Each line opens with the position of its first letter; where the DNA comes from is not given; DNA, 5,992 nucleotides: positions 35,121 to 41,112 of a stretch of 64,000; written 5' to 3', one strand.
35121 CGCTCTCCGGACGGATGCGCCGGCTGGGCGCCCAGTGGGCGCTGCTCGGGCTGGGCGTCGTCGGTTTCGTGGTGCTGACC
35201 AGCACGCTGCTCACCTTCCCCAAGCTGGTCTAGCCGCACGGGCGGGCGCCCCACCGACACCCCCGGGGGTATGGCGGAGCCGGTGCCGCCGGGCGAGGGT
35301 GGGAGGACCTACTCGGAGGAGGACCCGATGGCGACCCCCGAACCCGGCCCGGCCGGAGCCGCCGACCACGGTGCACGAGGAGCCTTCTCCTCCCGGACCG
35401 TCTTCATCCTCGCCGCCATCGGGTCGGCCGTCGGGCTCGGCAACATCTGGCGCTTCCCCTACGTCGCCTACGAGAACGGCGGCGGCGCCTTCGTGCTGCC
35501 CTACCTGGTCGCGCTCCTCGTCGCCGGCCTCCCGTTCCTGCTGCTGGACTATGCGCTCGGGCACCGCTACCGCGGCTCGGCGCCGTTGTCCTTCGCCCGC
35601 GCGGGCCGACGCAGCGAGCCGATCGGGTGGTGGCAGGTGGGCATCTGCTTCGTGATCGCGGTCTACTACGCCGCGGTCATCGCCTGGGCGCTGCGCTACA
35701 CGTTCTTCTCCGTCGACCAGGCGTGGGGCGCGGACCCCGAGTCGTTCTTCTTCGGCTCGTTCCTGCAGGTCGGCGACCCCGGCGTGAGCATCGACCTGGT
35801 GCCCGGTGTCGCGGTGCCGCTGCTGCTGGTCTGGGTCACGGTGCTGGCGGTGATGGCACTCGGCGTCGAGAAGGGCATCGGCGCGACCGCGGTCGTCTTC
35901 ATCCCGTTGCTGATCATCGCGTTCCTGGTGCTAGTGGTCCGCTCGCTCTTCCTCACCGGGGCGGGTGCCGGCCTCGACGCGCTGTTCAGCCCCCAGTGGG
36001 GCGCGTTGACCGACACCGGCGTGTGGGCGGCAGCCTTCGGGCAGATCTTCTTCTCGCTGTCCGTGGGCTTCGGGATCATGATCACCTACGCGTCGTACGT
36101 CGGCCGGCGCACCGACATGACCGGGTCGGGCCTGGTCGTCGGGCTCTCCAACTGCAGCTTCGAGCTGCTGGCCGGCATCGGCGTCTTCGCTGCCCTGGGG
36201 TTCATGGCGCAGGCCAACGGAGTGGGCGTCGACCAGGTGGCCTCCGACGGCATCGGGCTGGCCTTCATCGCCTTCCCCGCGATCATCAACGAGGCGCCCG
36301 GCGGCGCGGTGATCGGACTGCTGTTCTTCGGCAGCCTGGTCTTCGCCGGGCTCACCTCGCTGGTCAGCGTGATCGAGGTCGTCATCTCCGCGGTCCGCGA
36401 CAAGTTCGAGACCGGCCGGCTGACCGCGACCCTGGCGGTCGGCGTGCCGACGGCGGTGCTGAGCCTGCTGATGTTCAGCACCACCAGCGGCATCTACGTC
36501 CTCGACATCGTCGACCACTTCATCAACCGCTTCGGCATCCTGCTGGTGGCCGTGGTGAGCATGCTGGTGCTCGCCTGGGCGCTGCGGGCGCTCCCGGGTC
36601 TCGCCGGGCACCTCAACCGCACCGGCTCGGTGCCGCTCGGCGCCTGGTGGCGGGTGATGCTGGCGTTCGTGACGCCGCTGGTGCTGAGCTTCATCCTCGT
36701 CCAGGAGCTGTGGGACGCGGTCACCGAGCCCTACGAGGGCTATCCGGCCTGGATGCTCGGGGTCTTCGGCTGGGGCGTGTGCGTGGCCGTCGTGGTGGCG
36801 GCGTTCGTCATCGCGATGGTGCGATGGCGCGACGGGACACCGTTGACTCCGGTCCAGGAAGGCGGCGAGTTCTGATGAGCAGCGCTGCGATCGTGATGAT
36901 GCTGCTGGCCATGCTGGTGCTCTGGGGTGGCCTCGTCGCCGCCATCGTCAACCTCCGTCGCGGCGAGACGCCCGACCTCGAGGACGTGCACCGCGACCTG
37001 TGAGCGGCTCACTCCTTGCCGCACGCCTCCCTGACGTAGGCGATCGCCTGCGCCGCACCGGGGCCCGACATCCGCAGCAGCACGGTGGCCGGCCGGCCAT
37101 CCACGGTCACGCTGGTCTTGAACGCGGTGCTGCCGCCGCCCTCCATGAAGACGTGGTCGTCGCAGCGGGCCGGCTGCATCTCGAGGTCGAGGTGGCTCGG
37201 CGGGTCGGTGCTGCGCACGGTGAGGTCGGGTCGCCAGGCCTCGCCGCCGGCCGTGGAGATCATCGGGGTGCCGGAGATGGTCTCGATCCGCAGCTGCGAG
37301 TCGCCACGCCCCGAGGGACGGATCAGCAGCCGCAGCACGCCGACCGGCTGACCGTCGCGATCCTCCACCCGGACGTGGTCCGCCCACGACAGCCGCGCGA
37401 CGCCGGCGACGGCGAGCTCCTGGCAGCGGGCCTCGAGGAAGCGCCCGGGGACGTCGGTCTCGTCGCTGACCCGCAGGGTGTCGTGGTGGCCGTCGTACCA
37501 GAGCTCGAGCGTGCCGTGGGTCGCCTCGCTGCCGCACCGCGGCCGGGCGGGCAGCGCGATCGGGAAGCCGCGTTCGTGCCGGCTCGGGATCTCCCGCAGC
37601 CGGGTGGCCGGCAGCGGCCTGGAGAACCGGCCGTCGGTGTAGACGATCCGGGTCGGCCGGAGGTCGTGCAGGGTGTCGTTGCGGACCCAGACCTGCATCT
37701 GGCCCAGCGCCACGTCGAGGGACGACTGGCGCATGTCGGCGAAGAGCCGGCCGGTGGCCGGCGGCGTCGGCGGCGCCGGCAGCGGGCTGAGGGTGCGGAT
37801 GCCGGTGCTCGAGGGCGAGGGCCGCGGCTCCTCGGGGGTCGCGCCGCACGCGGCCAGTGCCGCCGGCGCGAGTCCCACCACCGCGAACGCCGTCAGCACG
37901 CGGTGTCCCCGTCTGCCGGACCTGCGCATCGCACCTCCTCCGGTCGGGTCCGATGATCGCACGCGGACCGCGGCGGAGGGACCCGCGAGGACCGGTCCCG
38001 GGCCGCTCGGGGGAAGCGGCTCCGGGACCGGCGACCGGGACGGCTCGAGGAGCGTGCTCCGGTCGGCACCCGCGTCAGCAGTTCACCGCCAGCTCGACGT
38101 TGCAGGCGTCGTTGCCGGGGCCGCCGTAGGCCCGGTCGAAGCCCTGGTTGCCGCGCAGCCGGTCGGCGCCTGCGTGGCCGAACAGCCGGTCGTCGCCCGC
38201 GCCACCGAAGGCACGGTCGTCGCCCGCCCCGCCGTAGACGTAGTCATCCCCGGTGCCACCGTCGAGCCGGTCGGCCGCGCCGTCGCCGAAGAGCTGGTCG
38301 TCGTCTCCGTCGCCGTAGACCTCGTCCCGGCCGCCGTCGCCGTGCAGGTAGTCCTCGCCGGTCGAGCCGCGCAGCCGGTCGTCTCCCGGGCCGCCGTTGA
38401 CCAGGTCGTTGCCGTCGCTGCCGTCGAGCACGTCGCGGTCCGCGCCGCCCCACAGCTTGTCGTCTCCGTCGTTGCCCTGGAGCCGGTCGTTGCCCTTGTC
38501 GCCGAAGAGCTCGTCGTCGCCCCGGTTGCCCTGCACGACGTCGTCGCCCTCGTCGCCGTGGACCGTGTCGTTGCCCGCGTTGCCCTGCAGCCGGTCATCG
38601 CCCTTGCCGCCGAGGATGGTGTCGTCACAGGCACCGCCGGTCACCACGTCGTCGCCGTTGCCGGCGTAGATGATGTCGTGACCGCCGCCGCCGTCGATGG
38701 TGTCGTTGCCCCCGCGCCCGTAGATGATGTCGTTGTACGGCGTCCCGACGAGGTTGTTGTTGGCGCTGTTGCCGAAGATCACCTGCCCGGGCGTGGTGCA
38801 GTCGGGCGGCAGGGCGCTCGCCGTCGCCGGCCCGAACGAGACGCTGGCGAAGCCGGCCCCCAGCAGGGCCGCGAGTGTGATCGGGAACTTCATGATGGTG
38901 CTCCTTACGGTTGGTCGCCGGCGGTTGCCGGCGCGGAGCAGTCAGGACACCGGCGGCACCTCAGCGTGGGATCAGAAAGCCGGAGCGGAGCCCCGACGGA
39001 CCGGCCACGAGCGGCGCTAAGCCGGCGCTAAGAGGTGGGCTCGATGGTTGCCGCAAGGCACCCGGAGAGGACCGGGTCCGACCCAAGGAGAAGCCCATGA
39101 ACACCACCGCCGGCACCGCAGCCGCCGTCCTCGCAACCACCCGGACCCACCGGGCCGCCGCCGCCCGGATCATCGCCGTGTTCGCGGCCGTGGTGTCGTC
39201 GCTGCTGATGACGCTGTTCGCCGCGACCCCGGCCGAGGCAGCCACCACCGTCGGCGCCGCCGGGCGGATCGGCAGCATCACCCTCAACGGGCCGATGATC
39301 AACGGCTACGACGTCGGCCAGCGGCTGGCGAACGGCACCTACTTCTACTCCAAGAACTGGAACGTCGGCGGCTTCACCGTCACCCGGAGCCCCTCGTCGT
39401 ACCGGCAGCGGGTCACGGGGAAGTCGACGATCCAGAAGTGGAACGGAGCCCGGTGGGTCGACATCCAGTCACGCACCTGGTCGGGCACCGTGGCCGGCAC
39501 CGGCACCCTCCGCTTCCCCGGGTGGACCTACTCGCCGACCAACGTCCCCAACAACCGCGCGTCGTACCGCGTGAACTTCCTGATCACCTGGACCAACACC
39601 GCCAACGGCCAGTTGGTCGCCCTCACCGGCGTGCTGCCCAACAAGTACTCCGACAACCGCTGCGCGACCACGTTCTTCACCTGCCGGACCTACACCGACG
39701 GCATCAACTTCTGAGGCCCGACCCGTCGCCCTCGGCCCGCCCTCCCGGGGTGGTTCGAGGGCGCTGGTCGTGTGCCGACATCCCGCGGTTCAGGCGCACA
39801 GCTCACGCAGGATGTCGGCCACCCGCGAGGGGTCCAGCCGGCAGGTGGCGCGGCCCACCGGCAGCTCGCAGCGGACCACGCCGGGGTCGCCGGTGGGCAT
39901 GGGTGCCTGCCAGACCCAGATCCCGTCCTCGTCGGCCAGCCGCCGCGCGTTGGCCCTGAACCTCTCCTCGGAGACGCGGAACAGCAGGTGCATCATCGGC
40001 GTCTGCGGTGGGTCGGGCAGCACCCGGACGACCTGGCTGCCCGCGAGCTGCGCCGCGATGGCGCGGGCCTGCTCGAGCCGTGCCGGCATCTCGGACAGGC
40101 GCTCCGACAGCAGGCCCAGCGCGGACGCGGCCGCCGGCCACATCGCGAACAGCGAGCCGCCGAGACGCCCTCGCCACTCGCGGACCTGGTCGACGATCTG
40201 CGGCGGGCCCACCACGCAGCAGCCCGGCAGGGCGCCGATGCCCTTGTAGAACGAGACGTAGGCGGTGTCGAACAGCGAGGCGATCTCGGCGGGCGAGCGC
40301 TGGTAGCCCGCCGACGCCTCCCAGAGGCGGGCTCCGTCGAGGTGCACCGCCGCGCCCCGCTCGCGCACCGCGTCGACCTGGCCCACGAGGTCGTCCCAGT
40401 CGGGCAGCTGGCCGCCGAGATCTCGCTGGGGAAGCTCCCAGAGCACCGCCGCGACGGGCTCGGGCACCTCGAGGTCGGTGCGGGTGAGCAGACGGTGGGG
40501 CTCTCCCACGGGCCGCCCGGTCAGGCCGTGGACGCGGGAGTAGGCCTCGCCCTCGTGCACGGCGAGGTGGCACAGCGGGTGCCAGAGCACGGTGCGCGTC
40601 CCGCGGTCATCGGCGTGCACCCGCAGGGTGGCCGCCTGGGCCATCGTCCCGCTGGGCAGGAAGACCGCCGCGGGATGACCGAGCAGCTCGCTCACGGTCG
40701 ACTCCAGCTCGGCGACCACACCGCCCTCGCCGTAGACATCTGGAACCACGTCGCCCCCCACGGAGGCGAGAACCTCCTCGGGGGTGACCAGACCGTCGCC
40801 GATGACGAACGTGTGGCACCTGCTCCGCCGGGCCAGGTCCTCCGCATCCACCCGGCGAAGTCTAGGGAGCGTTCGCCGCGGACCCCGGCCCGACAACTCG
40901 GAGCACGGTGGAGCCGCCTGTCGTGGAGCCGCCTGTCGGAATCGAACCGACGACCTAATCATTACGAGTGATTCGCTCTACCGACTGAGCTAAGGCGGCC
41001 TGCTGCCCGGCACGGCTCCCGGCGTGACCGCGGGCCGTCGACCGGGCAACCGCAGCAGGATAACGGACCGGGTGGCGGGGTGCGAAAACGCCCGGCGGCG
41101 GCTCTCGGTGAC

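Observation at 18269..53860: Candidate SARP-controlled secretome regulon: five promoters with identical geometry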

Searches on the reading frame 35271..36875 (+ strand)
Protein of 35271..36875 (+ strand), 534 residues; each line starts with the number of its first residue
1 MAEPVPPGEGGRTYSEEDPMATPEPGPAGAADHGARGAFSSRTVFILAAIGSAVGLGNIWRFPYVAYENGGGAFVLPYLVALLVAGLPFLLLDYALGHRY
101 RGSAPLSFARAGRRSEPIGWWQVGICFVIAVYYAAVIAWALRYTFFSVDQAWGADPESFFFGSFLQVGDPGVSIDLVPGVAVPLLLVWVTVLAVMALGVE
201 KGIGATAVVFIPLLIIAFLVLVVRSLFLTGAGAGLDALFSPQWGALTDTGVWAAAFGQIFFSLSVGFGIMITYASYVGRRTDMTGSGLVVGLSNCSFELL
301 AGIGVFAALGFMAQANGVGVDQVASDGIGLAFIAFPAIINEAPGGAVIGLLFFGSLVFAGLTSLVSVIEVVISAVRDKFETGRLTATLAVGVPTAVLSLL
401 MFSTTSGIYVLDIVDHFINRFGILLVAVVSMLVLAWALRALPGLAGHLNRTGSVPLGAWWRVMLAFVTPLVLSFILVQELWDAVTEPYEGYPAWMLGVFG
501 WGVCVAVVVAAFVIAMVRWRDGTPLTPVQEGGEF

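Call 70: search_protein_families(library=pfam, proteins=[window:35271-36875:+], max_evalue=0.00001)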
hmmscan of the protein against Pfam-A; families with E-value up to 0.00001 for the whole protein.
window:35271-36875:+ (534 aa): 1 family
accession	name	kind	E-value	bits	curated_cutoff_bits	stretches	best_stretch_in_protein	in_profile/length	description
PF00209.24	SNF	-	7.6e-115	385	27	2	156-519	155-521/524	Sodium:neurotransmitter symporter family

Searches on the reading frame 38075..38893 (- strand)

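Call 70: search_protein_families(library=pfam, proteins=[window:38075-38893:-], max_evalue=0.00001)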
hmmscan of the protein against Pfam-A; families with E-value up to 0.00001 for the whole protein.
window:38075-38893:- (272 aa): 1 family
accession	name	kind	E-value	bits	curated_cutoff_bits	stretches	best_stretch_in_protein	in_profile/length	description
PF00353.25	HemolysinCabind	-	2.4e-54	181.2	23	7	104-138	2-36/36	RTX calcium-binding nonapeptide repeat (4 copies)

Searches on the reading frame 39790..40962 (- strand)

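Call 70: search_protein_families(library=pfam, proteins=[window:39790-40962:-], max_evalue=0.00001)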
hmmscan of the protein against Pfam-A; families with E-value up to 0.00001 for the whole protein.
window:39790-40962:- (390 aa): 1 family
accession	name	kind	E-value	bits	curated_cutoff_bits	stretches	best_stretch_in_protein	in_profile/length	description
PF01212.27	Beta_elim_lyase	-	1.6e-31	110.2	27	1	75-321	26-280/288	Beta-eliminating lyase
